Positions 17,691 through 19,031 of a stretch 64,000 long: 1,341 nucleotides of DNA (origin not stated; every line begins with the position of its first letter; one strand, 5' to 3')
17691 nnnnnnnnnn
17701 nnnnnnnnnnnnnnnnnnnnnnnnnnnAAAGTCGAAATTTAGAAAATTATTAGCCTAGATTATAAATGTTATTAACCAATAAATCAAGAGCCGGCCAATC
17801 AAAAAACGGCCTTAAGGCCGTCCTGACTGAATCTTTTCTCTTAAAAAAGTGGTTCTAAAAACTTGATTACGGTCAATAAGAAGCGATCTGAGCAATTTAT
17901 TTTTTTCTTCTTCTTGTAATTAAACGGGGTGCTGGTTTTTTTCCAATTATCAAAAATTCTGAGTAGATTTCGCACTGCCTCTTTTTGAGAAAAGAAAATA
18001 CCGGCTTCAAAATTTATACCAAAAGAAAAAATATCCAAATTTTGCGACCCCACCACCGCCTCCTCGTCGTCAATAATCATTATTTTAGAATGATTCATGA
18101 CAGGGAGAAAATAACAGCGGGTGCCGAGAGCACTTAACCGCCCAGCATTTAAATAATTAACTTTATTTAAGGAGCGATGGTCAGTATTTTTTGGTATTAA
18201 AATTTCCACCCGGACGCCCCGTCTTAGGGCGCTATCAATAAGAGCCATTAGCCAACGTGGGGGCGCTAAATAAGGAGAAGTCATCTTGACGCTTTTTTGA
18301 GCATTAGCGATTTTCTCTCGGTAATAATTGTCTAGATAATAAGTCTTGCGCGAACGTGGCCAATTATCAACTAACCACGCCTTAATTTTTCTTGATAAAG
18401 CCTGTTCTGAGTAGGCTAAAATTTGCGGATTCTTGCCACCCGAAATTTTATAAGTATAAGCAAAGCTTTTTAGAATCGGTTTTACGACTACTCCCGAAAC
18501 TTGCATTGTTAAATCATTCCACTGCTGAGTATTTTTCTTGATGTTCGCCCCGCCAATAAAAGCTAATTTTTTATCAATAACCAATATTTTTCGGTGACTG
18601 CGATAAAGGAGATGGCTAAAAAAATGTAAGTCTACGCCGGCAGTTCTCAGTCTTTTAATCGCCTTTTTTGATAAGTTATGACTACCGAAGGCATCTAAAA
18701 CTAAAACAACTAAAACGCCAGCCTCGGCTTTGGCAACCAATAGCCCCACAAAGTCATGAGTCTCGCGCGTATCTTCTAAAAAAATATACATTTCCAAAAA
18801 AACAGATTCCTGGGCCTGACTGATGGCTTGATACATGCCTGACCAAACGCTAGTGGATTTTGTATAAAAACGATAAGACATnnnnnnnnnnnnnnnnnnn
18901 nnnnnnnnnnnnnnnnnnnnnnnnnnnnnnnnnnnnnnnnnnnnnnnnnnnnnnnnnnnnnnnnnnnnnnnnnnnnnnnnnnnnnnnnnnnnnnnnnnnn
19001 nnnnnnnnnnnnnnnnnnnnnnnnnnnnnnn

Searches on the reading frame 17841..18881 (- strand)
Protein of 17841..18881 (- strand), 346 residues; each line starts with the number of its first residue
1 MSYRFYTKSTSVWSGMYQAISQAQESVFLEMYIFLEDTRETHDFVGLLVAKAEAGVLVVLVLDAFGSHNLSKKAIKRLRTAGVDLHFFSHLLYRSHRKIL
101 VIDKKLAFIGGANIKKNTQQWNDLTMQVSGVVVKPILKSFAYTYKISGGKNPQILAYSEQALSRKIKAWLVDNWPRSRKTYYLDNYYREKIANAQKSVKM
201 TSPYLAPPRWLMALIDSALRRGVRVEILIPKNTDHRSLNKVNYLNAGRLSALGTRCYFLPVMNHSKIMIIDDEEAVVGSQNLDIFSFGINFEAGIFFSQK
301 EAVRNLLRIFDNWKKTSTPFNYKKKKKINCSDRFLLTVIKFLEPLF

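Call 9: search_protein_families(library=pfam, proteins=[window:17841-18881:-], max_evalue=0.001)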
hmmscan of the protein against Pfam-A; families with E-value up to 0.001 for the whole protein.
window:17841-18881:- (346 aa): 3 families
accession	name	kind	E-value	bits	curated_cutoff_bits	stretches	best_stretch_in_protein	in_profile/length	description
PF13091.12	PLDc_2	-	3.6e-39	134.1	27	2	188-312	2-130/132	PLD-like domain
PF00614.28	PLDc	-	1.1e-14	54.1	21.9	2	93-114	3-24/28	Phospholipase D Active site motif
PF11495.14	Regulator_TrmB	-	0.00014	21.7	22.2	0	185-321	13-136/233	Archaeal transcriptional regulator TrmB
